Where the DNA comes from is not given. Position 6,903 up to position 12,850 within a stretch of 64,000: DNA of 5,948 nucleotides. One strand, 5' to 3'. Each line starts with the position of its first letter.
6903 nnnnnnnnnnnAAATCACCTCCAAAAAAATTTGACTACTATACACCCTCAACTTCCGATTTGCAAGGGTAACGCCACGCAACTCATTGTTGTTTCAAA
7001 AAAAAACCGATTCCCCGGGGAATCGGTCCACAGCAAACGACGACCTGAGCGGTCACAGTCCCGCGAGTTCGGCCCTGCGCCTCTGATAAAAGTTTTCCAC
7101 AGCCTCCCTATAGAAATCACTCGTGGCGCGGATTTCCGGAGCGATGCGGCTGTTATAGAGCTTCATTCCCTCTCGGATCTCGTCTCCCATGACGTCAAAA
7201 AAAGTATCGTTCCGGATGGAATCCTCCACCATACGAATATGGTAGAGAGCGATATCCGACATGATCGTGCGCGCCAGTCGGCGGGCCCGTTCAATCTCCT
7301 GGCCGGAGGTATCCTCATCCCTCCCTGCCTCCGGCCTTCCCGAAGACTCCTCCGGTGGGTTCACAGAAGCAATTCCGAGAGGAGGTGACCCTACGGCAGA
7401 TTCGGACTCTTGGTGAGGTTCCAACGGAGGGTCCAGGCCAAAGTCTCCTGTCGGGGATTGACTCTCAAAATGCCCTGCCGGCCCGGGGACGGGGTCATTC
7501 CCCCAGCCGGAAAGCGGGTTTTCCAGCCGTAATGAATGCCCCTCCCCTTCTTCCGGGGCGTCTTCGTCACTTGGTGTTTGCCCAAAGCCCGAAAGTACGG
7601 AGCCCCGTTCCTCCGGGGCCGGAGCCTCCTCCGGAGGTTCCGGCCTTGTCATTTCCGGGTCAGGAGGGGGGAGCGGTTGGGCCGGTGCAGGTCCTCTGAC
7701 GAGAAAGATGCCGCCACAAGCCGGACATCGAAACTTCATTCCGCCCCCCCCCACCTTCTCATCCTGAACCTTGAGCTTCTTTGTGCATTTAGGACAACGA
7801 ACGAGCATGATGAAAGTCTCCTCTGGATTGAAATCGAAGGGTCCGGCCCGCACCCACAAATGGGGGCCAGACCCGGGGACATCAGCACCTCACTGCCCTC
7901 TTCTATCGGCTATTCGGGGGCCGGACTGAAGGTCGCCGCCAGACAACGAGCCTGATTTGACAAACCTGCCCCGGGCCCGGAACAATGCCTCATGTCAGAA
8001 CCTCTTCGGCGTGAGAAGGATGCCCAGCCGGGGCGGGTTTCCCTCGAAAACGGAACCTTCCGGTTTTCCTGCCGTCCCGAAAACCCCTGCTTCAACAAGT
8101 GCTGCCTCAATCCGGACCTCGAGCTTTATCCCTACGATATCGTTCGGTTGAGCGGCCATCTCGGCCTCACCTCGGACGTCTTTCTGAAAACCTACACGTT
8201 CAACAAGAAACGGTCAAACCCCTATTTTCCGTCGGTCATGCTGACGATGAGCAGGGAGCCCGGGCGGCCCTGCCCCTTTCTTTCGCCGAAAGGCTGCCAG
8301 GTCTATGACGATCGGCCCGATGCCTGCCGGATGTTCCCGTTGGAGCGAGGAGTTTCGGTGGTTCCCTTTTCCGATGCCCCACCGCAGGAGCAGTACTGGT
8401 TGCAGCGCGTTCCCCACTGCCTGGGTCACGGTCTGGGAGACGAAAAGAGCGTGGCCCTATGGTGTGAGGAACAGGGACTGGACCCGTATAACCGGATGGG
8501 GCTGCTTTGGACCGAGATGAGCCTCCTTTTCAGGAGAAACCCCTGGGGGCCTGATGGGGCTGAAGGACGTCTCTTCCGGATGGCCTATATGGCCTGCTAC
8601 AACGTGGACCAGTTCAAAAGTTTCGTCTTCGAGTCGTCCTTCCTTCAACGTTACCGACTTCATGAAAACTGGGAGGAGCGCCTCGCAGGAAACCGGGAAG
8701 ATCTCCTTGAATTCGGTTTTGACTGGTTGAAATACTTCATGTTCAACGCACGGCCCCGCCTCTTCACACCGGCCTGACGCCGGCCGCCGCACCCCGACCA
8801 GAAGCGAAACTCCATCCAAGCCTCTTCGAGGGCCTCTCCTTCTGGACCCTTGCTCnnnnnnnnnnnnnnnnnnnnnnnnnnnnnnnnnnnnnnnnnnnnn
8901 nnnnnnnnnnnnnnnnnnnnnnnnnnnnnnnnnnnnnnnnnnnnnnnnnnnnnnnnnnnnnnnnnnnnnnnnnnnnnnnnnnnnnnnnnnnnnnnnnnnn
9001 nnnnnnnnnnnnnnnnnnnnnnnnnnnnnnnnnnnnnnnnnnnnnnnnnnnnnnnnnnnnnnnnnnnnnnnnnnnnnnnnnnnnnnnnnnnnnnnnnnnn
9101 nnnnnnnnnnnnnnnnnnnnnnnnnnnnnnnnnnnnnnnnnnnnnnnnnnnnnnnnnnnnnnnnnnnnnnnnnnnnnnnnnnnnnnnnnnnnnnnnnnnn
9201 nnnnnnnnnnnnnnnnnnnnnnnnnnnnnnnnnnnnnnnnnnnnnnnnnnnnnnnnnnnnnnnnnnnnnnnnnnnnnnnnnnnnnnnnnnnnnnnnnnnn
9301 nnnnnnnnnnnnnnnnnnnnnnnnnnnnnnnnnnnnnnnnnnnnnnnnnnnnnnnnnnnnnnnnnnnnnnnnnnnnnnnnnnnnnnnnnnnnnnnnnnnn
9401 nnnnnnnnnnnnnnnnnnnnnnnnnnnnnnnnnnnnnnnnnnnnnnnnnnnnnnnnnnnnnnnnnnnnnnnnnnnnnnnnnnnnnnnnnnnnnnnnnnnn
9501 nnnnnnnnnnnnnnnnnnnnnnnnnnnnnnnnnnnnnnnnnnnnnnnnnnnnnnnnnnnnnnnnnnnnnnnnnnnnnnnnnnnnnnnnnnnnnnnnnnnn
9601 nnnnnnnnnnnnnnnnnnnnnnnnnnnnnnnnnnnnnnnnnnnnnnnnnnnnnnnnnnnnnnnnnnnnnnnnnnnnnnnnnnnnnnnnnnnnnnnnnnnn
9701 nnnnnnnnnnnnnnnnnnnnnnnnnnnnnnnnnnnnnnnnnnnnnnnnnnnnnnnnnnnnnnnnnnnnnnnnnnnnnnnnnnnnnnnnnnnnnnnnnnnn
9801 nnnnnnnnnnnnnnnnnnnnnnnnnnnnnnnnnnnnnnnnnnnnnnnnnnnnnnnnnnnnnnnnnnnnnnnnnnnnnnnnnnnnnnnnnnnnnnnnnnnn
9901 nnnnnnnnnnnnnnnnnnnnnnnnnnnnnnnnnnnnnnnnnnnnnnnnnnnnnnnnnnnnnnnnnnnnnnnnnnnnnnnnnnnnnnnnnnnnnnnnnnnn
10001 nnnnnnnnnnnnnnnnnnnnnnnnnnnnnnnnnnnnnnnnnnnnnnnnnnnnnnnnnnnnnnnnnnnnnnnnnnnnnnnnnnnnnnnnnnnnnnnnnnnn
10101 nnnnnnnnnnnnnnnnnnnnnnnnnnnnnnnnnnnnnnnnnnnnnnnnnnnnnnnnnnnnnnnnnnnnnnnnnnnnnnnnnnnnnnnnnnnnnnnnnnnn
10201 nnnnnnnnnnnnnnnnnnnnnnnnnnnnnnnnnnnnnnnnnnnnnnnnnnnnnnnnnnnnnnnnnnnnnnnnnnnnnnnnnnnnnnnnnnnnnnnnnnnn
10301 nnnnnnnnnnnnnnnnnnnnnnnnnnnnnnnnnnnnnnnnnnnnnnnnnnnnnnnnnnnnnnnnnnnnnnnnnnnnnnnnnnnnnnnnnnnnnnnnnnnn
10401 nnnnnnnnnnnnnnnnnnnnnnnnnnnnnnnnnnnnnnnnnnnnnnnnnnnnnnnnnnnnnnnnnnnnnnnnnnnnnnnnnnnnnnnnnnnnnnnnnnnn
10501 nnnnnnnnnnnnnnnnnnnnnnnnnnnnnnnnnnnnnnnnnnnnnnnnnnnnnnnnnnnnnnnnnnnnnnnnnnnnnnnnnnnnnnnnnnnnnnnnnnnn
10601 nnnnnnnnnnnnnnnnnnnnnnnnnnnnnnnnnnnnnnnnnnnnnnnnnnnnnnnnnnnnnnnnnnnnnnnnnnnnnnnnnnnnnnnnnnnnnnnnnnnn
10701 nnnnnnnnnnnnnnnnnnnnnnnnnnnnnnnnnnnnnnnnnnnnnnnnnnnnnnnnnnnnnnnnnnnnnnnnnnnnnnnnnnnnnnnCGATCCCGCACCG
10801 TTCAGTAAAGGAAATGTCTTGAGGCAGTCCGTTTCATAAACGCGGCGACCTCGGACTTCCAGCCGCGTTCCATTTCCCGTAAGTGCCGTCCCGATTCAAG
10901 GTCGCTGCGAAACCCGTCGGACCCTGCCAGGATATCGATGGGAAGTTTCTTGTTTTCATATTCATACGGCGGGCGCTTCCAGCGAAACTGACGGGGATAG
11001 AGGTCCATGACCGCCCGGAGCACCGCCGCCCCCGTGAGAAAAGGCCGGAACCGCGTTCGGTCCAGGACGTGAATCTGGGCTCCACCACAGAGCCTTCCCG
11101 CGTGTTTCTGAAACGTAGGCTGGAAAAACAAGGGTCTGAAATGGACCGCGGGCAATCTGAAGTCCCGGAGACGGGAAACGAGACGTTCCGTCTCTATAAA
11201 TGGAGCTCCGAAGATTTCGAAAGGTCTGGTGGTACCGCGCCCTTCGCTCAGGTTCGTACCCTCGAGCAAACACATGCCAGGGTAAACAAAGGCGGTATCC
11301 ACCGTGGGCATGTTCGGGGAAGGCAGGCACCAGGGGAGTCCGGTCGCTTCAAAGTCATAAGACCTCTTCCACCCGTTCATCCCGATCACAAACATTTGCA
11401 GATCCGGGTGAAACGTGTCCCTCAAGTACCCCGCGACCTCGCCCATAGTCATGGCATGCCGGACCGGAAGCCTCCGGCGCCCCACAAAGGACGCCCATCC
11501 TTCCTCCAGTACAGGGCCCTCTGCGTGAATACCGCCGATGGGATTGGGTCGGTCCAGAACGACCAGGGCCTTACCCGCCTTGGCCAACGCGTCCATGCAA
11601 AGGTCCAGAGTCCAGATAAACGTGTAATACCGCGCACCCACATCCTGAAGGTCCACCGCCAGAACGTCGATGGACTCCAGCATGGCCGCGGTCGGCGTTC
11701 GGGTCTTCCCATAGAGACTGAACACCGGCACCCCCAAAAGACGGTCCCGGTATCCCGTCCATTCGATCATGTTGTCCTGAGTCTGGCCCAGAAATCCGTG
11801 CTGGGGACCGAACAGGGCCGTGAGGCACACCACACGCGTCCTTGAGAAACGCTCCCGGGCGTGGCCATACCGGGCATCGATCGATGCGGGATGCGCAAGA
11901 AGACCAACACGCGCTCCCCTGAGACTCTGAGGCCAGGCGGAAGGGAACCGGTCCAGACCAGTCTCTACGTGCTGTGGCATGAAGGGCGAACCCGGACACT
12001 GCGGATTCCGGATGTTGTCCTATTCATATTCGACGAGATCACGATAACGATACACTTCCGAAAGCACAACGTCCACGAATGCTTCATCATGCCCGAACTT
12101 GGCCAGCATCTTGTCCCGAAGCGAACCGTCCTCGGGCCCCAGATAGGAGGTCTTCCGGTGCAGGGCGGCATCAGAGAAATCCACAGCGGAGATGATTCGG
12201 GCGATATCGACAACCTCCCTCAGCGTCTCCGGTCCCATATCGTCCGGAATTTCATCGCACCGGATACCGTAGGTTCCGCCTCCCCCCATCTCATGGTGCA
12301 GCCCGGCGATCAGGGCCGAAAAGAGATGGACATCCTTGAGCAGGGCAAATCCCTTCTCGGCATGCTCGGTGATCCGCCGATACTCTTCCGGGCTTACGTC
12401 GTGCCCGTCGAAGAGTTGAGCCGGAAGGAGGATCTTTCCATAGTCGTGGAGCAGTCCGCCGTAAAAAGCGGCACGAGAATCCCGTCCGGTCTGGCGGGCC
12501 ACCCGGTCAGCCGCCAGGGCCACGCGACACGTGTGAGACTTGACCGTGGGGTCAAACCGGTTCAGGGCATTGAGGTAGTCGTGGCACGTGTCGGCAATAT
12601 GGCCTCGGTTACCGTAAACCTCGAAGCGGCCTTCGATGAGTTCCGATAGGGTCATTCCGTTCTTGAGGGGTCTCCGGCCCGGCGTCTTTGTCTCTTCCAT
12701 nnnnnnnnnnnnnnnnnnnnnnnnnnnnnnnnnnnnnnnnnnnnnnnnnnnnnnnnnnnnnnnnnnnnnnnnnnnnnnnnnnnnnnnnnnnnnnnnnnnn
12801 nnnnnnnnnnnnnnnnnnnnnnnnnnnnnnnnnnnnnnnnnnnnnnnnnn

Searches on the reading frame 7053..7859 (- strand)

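Call 54: search_protein_families(library=pfam, proteins=[window:7053-7859:-], max_evalue=0.000001)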
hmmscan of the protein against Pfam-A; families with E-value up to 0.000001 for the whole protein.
window:7053-7859:- (268 aa): 1 family
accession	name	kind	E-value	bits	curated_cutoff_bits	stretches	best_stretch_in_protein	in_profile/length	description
PF13717.11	Zn_ribbon_4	-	5.3e-11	42.7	30.3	1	18-52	1-35/36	zinc-ribbon domain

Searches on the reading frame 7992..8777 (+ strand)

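Call 54: search_protein_families(library=pfam, proteins=[window:7992-8777:+], max_evalue=0.000001)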
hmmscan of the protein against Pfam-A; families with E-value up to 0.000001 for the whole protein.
window:7992-8777:+ (261 aa): 1 family
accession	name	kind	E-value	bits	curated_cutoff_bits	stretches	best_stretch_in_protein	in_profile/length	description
PF03692.20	CxxCxxCC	-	1.4e-09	39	23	1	27-118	2-72/85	Putative zinc- or iron-chelating domain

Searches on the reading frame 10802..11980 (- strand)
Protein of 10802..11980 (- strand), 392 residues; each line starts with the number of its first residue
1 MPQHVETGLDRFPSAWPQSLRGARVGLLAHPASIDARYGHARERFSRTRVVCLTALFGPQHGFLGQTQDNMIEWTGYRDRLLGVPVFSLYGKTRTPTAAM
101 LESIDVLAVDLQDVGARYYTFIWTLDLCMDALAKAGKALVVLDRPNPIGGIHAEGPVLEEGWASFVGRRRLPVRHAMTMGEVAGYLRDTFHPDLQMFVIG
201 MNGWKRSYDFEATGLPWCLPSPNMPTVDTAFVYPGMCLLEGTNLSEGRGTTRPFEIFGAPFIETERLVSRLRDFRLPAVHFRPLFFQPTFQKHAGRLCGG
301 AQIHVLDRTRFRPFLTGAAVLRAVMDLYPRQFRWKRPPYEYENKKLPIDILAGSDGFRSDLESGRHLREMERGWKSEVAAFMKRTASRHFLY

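Call 54: search_protein_families(library=pfam, proteins=[window:10802-11980:-], max_evalue=0.000001)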
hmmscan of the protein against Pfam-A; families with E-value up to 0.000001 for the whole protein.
window:10802-11980:- (392 aa): 2 families
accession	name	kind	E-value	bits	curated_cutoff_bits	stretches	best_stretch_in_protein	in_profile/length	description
PF07075.17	NamZ_N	-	1.9e-73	246.7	26.9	1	25-227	1-202/203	Exo-beta-N-acetylmuramidase NamZ, N-terminal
PF20732.2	NamZ_C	-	9.6e-53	179.5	25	1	231-387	1-148/152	Exo-beta-N-acetylmuramidase NamZ, C-terminal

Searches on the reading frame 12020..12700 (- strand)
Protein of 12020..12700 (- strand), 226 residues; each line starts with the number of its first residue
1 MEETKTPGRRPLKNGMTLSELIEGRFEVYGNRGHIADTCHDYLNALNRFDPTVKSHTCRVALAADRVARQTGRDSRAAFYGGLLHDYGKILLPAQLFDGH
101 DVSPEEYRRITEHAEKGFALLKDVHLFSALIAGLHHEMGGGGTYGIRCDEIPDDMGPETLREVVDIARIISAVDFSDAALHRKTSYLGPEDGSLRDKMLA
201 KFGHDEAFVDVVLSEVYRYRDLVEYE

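Call 54: search_protein_families(library=pfam, proteins=[window:12020-12700:-], max_evalue=0.000001)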
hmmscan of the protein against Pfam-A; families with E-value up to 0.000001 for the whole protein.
window:12020-12700:- (226 aa): 1 family
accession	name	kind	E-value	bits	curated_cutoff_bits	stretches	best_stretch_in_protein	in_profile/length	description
PF01966.28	HD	-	2.7e-09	37.8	22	1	55-174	3-111/116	HD domain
